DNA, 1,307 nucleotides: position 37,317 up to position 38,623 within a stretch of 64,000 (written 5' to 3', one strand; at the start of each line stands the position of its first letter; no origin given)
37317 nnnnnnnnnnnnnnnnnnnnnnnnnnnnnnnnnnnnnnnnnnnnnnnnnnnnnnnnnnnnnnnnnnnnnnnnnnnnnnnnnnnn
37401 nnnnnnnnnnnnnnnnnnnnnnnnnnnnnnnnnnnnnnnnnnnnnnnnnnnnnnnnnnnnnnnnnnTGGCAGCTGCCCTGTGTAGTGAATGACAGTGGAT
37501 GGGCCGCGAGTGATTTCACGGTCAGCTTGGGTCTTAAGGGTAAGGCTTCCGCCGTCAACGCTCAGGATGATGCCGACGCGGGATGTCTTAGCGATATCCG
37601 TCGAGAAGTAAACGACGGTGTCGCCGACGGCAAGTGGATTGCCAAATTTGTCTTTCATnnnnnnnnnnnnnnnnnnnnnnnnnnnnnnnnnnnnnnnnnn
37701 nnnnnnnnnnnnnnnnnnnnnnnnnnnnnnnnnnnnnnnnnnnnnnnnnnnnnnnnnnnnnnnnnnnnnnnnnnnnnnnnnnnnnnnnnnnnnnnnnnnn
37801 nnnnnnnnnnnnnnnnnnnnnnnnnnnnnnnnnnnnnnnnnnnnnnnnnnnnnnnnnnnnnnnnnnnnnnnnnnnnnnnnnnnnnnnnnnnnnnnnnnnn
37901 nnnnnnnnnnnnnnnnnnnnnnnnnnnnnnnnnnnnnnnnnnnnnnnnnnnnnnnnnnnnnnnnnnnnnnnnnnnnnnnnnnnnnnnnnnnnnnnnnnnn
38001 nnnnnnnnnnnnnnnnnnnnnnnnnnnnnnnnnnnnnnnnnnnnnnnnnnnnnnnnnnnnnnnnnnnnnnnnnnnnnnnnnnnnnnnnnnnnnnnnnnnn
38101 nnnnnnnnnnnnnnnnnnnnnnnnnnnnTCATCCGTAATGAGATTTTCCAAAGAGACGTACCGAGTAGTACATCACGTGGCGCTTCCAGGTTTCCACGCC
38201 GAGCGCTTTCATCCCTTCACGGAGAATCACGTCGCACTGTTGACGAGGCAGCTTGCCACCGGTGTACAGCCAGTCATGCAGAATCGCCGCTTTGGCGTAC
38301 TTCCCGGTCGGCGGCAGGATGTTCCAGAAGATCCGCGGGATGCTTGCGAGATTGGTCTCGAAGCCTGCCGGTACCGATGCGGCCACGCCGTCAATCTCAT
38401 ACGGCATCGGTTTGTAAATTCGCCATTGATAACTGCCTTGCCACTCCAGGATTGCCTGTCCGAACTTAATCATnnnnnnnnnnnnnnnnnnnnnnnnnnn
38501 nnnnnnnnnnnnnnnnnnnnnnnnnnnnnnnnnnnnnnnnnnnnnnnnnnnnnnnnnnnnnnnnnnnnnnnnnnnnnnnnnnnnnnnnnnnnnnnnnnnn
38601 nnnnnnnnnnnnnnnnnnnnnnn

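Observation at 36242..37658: Tandem array of six KOW-like mini-proteins (64-76 aa)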

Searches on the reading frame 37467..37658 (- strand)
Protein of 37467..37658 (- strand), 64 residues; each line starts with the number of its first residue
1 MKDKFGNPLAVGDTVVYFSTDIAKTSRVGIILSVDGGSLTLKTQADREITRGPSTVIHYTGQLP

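Call 4: search_protein_families(library=pfam, max_evalue=10, proteins=[window:37467-37658:-])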
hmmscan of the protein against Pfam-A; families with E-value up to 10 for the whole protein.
seq(64 aa): 2 families
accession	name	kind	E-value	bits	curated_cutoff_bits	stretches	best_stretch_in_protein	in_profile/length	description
PF03831.20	YjdM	-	0.15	12.4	23.2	1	1-16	1-16/69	PhnA domain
PF08940.17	DUF1918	-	0.17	12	24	1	11-36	5-30/58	Domain of unknown function (DUF1918)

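Call 5: search_protein_families(library=phrogs, max_evalue=1, proteins=[window:37467-37658:-])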
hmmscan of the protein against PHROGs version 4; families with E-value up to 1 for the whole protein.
seq(64 aa): 5 families
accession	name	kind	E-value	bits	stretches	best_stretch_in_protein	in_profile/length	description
phrog_2251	-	unknown function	9.8e-08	33.2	1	1-58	2-68/74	-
phrog_3358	-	unknown function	0.0045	18.4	1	1-22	16-37/91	-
phrog_8247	-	unknown function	0.011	16.6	1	2-32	43-73/117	-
phrog_1082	-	tail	0.031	13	1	5-60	604-657/1061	tail assembly protein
phrog_15775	-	unknown function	0.053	14.5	1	1-30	1-29/73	-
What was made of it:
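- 37464..37658 (-): m1, 64 aa, family copy 1 (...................). Its stop overlaps the u80 start (ATGA). phrog_2251 E 9.8e-8 (call 5).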

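Call 15: find_homologous_proteins(query=A1, max_evalue=0.001)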
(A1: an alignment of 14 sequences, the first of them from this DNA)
Query A1 (14 sequences) (64 aa, profile of the alignment): 43 proteins with E <= 0.001 among 325 candidates.
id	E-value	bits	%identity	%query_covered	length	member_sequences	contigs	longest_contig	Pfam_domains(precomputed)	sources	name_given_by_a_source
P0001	6.2e-18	82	84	100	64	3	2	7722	PF23835.2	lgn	-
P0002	6.8e-18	82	100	100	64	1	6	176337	PF23835.2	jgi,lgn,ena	-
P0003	1.3e-17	81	97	100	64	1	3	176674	PF23835.2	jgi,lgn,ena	-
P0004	1.7e-17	81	33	70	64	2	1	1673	PF23835.2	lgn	-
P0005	2.1e-17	80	78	100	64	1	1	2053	PF23835.2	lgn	-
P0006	5.9e-17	79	91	100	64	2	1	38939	PF23835.2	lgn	-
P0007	4.7e-16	76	81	100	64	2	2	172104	PF23835.2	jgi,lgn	jgi:hypothetical protein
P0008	1.4e-15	75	64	22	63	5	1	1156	PF23835.2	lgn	-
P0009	1.4e-15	75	53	27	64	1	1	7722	PF23835.2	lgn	-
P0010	2.3e-15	74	45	48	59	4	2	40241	PF23835.2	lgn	-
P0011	3.5e-15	73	28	88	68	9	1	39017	PF23835.2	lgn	-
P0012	4.3e-15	73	47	27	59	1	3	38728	PF23835.2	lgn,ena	-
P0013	4.6e-15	73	67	23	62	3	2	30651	PF23835.2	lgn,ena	-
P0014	6.2e-15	73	26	89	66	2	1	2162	PF23835.2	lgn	-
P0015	6.4e-15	73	33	86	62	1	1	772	PF23835.2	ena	-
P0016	8.9e-15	72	-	-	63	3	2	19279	PF23835.2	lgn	-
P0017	1.0e-14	72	35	48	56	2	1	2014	PF23835.2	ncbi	-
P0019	5.0e-14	70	64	100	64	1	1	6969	PF23835.2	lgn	-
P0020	5.8e-14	69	63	23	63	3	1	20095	PF23835.2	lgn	-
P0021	1.1e-13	69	64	22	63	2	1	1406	PF23835.2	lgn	-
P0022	2.9e-13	67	43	33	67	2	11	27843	PF23835.2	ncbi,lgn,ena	-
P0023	3.2e-13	67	53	47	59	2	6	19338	PF23835.2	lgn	-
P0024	7.4e-13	66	64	22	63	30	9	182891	PF23835.2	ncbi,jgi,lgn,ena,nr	ncbi:hypothetical protein BA096_01255 [Salmonella enterica]|jgi:hypothetical protein|nr:hypothetical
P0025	9.3e-13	66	-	-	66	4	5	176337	PF23835.2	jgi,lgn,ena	-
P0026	1.1e-12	65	38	33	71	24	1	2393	-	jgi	jgi:hypothetical protein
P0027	1.8e-12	65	47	23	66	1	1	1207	PF23835.2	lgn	-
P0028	2.3e-12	64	39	28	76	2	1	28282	PF23835.2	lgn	-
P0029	5.3e-12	63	50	25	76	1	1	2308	PF23835.2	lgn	-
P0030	5.7e-12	63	40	23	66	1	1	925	PF23835.2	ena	-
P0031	8.0e-12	63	53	27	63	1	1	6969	PF23835.2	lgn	-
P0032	1.1e-11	62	47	23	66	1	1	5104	PF23835.2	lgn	-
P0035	3.2e-11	61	38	33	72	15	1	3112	-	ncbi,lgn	-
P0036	3.6e-11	61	25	70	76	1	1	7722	PF23835.2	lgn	-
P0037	5.2e-11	60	41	27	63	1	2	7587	PF23835.2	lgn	-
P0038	8.6e-11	59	43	33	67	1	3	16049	PF23835.2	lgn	-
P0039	1.0e-10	59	-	-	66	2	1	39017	PF23835.2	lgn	-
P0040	1.3e-10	59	53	23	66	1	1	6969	PF23835.2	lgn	-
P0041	3.9e-10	57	60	23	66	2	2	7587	PF23835.2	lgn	-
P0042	7.8e-7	47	60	23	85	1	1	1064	PF23835.2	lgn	-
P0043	1.4e-6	46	44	28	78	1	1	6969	PF23835.2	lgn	-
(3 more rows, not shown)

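Call 16: search_protein_families(library=pfam, max_evalue=10, proteins=[P0024, P0004, P0011, P0017, P0022, P0026, P0035, P0010])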
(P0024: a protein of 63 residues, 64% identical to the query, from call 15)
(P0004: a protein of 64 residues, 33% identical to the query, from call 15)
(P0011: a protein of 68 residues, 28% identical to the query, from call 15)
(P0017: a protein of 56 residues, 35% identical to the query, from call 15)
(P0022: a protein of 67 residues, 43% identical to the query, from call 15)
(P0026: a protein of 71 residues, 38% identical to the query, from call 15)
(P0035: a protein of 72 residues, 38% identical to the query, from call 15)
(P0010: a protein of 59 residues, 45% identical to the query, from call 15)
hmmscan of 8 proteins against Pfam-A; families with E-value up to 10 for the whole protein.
P0024 (63 aa): 0 families

P0004 (64 aa): 3 families
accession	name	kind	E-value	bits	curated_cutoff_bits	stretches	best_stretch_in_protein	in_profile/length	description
PF24203.1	Phage_ProQ_C_like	-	0.096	13.8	27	1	4-43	4-40/112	Phage ProQ C-terminal-like domain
PF23291.1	KOW4_SPT5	-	0.11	12.9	27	0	3-31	3-30/55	Transcription elongation factor SPT5, fourth KOW domain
PF00924.24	MS_channel_2nd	-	0.21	12.2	20.2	1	6-46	15-49/68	Mechanosensitive ion channel, beta-domain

P0011 (68 aa): 0 families

P0017 (56 aa): 0 families

P0022 (67 aa): 0 families

P0026 (71 aa): 0 families

P0035 (72 aa): 0 families

P0010 (59 aa): 1 family
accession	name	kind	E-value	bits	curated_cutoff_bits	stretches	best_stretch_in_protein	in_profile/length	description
PF24203.1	Phage_ProQ_C_like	-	0.21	12.7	27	1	8-46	4-43/112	Phage ProQ C-terminal-like domain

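Call 37: find_encoding_contigs(protein=P0007, flank=4000, max_places=4)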
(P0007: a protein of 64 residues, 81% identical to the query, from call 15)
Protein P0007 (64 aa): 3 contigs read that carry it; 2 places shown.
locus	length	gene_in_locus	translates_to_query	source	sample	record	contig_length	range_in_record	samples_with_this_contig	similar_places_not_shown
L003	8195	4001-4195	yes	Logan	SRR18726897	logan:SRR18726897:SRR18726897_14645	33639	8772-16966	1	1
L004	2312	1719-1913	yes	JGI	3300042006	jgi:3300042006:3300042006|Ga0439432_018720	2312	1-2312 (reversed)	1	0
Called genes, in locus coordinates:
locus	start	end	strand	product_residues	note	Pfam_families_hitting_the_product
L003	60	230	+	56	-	-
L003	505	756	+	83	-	-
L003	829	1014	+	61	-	-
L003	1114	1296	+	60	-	-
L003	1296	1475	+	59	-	-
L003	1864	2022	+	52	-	-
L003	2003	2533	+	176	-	-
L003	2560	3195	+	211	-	-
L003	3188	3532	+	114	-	PF07087:DUF1353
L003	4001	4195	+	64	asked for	PF23835:DUF7205 (weak)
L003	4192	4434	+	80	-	-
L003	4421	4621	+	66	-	PF23835:DUF7205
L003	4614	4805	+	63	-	PF23835:DUF7205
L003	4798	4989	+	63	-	PF23835:DUF7205 (weak)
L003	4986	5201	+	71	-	PF23835:DUF7205 (weak)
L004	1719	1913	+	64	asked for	PF23835:DUF7205 (weak)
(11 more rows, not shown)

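Call 38: find_encoding_contigs(protein=P0024, flank=4000, max_places=6)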
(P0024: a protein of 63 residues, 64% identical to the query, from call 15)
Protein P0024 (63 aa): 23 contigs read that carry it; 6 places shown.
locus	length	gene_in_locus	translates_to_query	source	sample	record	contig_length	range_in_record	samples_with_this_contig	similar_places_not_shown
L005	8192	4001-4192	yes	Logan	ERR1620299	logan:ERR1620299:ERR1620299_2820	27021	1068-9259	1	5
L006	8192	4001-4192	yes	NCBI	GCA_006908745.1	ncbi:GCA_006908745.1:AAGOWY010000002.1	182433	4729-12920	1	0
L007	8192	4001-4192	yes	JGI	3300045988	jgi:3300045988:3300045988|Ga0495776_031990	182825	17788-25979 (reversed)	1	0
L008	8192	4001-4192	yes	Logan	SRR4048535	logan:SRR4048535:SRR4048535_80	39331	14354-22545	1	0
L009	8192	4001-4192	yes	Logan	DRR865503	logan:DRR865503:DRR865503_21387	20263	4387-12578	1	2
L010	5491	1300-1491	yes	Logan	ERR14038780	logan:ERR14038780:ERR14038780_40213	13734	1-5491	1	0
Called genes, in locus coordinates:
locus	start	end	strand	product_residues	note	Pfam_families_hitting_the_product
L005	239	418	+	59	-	-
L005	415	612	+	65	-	-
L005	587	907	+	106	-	-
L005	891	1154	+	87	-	-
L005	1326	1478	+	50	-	-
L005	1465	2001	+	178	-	-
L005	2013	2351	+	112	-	PF07087:DUF1353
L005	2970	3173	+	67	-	PF23835:DUF7205 (weak)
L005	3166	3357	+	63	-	PF23835:DUF7205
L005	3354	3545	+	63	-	-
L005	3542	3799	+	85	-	-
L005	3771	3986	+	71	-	-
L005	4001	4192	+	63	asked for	PF23835:DUF7205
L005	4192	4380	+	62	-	PF23835:DUF7205 (weak)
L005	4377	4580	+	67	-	PF23835:DUF7205 (weak)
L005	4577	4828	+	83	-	PF23835:DUF7205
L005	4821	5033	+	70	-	PF23835:DUF7205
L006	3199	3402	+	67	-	PF23835:DUF7205 (weak)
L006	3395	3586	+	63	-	PF23835:DUF7205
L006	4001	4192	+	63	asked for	PF23835:DUF7205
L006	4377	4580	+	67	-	PF23835:DUF7205 (weak)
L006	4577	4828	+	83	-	PF23835:DUF7205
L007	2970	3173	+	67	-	PF23835:DUF7205 (weak)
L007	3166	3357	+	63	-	PF23835:DUF7205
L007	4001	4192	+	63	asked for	PF23835:DUF7205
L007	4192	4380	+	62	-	PF23835:DUF7205 (weak)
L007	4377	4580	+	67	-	PF23835:DUF7205 (weak)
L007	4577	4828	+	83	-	PF23835:DUF7205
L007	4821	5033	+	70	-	PF23835:DUF7205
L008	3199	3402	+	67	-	PF23835:DUF7205 (weak)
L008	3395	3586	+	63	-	PF23835:DUF7205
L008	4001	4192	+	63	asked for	PF23835:DUF7205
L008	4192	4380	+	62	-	PF23835:DUF7205 (weak)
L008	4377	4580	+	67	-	PF23835:DUF7205 (weak)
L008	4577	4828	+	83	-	PF23835:DUF7205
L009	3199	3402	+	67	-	PF23835:DUF7205 (weak)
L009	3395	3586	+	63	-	PF23835:DUF7205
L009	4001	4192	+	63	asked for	PF23835:DUF7205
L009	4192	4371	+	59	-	PF23835:DUF7205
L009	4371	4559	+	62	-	PF23835:DUF7205 (weak)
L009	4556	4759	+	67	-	PF23835:DUF7205 (weak)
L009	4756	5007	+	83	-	PF23835:DUF7205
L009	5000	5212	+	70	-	PF23835:DUF7205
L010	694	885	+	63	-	PF23835:DUF7205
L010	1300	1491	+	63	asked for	PF23835:DUF7205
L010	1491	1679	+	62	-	PF23835:DUF7205 (weak)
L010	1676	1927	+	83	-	PF23835:DUF7205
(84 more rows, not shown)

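Call 89: search_protein_families(library=ncbifam, max_evalue=1, proteins=[window:37467-37658:-])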
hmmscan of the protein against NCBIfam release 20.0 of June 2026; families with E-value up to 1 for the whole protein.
window:37467-37658:- (64 aa): 4 families
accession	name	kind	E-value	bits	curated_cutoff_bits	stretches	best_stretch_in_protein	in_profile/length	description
NF005752.0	PRK07576.1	subfamily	0.023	14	321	1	4-45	217-257/271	SDR family oxidoreductase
NF004791.0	PRK06138.1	equivalog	0.027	13.8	312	1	3-39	215-250/252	SDR family oxidoreductase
NF005474.0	PRK07074.1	equivalog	0.07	12.8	361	1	4-50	209-254/259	SDR family oxidoreductase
NF004818.0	PRK06172.1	equivalog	0.083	12.2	336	1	5-39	218-251/253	SDR family oxidoreductase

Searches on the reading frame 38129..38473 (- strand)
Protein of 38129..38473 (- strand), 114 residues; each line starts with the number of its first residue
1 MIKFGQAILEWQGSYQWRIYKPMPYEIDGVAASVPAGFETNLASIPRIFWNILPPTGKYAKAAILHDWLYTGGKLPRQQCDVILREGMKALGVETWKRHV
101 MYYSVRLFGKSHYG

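Call 47: search_protein_families(library=phrogs, max_evalue=0.001, proteins=[window:38129-38473:-])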
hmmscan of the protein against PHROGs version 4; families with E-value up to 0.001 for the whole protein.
window:38129-38473:- (114 aa): 2 families
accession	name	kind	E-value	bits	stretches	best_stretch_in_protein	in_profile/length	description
phrog_1158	-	tail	1.3e-36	127.1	1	6-113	13-131/205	tail assembly chaperone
phrog_6098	-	unknown function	9.2e-05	23.8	1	59-113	17-71/78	-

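Call 48: search_protein_families(library=pfam, max_evalue=0.01, proteins=[window:38129-38473:-])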
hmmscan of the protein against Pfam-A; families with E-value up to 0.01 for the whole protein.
window:38129-38473:- (114 aa): 1 family
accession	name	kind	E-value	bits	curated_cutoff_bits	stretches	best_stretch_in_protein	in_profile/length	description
PF07087.16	DUF1353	-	6.6e-28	96.6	22.5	1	17-105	1-91/91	Protein of unknown function (DUF1353)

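Call 107: find_related_loci(query=A8, collection=viral_contigs, flank=6000)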
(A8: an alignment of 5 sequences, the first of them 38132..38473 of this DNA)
Query A8 (114 aa) in viral_contigs; peptide patterns used: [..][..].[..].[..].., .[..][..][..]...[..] (x = any residue, [..] = any of these).
199 stretches matched a pattern; 88 encode a relative of the query (tblastn E <= 1e-3); the best 80 are kept; 80 distinct loci.
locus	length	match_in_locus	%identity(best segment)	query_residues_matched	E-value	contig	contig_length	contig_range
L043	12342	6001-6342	98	1-114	3e-75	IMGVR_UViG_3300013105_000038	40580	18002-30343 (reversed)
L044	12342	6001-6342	81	1-114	3e-62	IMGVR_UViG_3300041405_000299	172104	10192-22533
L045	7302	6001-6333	55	7-114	3e-37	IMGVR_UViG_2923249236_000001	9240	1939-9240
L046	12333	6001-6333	55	7-114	7e-37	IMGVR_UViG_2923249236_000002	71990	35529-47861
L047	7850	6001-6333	54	7-114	5e-37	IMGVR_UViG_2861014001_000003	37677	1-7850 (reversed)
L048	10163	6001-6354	53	1-114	1e-36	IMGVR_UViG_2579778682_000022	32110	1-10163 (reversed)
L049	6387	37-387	53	1-113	1e-36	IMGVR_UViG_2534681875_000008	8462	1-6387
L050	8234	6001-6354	53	1-114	1e-36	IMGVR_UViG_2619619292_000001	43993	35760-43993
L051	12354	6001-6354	53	1-114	1e-36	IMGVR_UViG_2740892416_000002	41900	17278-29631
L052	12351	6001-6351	52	1-113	5e-36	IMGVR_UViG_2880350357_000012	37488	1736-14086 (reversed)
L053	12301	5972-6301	53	7-113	5e-36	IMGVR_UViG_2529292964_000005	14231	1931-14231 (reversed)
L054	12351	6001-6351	52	1-113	5e-36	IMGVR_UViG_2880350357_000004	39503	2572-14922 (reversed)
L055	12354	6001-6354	52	1-114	2e-35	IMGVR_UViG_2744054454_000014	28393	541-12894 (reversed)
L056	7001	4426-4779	51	1-114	2e-35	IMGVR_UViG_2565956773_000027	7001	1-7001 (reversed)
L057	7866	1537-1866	52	7-113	5e-35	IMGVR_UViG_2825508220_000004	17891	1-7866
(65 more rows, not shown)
